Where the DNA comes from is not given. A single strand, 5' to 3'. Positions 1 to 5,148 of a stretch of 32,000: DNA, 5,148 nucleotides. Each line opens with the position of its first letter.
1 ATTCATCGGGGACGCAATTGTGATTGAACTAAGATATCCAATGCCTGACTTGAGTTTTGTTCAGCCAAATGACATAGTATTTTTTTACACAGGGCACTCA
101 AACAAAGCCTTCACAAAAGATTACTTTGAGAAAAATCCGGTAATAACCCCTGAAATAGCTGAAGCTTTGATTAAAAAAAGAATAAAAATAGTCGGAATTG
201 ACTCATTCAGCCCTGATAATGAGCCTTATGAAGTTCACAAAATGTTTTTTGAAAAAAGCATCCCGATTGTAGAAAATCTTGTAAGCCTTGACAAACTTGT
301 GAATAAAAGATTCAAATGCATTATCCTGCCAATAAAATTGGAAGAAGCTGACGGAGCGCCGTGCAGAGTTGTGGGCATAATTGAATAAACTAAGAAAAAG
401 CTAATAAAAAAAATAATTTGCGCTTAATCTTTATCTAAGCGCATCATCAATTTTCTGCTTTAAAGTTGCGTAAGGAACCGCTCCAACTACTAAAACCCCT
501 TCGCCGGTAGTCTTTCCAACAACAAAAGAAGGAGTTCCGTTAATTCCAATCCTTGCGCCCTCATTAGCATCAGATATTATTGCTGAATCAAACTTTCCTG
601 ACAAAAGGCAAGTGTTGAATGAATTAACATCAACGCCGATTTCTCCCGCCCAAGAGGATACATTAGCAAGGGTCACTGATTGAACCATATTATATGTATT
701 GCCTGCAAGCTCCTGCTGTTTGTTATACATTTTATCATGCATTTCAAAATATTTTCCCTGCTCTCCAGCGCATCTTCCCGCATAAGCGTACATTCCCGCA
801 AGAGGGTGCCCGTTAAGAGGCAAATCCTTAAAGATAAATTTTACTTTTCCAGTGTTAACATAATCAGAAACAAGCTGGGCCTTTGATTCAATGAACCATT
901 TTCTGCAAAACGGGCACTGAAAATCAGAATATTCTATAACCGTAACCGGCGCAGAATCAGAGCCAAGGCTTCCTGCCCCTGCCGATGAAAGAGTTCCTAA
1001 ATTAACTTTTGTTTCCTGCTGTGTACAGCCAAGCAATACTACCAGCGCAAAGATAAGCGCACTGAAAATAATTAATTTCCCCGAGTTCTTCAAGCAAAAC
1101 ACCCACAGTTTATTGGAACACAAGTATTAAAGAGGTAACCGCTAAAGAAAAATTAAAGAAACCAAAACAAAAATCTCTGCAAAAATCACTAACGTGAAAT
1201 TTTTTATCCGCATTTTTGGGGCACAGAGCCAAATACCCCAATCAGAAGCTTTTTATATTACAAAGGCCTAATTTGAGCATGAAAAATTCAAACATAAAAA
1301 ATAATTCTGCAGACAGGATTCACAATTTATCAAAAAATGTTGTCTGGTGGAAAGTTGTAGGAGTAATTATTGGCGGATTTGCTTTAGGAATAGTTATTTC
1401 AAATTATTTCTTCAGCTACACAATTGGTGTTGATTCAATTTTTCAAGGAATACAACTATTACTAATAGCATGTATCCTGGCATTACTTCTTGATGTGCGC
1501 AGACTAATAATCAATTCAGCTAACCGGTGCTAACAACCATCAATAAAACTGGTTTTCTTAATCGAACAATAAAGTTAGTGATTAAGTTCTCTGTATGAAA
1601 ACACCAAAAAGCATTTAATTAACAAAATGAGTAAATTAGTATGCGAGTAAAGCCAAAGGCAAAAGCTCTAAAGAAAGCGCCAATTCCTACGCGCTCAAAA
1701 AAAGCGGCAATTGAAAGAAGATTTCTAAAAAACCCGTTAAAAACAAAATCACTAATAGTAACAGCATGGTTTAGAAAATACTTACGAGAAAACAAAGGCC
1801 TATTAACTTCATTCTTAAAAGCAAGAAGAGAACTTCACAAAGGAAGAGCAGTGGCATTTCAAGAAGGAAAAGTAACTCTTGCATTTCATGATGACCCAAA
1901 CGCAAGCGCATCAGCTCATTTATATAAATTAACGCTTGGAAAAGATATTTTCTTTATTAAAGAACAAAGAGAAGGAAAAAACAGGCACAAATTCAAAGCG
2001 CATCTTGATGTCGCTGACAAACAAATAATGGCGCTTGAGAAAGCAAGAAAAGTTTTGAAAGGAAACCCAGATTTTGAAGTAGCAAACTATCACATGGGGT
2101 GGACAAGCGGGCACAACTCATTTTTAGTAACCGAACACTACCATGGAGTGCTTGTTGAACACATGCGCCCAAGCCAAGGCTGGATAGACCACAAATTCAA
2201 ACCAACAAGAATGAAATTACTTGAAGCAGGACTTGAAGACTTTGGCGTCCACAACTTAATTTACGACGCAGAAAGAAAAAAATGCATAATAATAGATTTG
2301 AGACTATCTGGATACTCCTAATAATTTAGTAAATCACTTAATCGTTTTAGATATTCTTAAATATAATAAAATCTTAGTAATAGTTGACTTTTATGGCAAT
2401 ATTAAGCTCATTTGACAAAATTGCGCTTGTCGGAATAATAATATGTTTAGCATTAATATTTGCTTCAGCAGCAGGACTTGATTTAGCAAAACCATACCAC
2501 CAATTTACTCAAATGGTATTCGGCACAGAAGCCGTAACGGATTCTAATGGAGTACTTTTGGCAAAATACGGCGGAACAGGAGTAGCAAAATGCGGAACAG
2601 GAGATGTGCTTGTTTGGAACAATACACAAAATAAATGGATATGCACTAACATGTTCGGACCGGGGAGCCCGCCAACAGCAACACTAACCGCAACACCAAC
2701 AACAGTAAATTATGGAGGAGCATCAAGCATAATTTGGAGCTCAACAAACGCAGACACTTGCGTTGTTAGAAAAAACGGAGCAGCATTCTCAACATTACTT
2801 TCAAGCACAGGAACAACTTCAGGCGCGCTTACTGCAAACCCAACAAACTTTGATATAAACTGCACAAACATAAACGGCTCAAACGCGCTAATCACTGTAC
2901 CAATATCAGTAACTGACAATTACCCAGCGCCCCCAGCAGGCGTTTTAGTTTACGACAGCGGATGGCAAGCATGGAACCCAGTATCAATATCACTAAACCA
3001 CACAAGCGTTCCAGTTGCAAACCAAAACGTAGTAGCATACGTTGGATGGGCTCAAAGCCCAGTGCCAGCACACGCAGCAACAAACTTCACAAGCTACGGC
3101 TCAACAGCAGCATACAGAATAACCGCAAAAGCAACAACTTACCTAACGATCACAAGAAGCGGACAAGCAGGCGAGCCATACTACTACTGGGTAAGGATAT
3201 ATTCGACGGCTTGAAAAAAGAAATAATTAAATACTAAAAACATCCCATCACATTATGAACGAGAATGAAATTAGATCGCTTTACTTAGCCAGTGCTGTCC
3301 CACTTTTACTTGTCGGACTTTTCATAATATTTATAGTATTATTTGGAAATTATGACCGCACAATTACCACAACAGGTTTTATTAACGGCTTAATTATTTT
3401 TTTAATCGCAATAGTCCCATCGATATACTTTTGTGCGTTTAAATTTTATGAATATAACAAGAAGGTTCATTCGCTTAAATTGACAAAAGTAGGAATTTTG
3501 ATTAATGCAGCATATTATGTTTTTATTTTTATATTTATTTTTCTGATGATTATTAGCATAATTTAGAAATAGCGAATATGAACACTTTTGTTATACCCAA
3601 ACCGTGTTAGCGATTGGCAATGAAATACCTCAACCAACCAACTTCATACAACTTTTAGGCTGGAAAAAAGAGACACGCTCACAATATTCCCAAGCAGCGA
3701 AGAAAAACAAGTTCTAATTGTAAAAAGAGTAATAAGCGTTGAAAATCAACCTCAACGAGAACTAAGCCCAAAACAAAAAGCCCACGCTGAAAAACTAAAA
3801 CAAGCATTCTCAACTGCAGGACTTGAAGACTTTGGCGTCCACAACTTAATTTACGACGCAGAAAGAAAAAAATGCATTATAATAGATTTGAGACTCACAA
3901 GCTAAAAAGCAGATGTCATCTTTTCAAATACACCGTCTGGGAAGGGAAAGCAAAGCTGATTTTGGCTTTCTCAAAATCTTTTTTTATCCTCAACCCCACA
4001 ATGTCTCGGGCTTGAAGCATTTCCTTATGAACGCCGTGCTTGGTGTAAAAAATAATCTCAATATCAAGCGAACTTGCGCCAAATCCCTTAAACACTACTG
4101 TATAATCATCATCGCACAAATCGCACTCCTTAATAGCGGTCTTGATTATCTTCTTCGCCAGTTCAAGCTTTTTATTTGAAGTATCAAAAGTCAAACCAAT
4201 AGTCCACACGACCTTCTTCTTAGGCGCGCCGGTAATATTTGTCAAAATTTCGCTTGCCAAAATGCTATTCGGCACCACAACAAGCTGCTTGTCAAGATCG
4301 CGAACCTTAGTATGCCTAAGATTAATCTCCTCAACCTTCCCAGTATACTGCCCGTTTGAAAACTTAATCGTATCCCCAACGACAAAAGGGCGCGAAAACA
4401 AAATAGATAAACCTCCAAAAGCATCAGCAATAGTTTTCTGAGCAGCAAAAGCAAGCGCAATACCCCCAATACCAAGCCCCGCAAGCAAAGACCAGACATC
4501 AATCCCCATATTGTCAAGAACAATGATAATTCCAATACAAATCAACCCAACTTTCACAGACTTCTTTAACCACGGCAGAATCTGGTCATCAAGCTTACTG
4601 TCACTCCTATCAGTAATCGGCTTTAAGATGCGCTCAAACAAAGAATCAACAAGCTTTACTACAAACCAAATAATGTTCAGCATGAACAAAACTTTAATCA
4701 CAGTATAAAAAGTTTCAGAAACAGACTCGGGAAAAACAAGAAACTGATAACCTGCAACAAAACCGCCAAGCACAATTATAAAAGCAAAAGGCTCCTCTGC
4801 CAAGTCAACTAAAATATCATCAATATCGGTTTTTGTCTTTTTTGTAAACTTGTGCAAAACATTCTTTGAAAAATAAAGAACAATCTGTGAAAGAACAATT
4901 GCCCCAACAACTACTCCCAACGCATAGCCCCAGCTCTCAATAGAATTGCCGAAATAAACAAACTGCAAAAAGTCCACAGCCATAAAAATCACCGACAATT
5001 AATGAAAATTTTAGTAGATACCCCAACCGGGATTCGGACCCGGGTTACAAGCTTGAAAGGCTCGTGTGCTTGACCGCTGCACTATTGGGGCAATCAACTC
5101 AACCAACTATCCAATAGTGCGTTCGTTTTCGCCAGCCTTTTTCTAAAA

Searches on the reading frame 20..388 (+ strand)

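Call 82: search_protein_families(library=pfam, proteins=[window:20-388:+], max_evalue=0.01)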
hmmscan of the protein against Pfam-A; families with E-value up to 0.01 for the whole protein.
window:20-388:+ (122 aa): 1 family
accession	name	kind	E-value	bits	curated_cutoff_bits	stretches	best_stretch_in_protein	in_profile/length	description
PF04199.19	Cyclase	-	3.2e-10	40.8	23.1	1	14-66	90-141/142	Putative cyclase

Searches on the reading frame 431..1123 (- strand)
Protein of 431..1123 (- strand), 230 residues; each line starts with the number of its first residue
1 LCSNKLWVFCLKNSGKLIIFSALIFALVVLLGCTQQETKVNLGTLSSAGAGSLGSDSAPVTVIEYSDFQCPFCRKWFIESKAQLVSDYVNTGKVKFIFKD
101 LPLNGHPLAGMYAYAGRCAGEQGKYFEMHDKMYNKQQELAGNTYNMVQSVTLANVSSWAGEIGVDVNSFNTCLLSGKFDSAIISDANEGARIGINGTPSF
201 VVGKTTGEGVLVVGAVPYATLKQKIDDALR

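Call 82: search_protein_families(library=pfam, proteins=[window:431-1123:-], max_evalue=0.01)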
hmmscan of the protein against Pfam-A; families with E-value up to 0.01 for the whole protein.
window:431-1123:- (230 aa): 2 families
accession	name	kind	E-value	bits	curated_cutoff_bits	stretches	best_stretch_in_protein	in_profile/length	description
PF13462.12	Thioredoxin_4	-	3.6e-32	112.3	23.2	1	53-206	8-149/165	Thioredoxin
PF01323.26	DSBA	-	2.6e-15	57.2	25.6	2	125-225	94-190/191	DSBA-like thioredoxin domain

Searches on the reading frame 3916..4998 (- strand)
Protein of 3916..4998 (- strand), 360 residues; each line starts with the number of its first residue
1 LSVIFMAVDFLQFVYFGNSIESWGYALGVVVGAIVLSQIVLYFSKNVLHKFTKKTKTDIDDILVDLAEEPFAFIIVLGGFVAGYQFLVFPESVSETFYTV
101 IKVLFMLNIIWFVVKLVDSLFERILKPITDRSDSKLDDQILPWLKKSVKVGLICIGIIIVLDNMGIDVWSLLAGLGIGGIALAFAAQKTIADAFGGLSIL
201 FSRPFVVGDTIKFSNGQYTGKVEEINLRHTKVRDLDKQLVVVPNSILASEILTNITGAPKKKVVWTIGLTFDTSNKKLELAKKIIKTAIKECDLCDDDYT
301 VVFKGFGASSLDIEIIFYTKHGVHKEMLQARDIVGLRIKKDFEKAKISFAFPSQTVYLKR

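Call 19: search_protein_families(library=pfam, proteins=[window:3916-4998:-], max_evalue=0.00001)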
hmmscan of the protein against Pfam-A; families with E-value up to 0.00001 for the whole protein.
window:3916-4998:- (360 aa): 3 families
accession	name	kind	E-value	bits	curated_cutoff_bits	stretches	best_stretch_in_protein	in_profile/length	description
PF00924.24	MS_channel_2nd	-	1.6e-17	63.8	20.2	1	189-256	2-67/68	Mechanosensitive ion channel, beta-domain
PF21082.3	MS_channel_3rd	-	2.5e-15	57.1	21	1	263-349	1-88/88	Mechanosensitive ion channel MscS, C-terminal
PF21088.3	MS_channel_1st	-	1e-10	41.8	23.1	1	148-187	3-42/42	Mechanosensitive ion channel, transmembrane helices 2/3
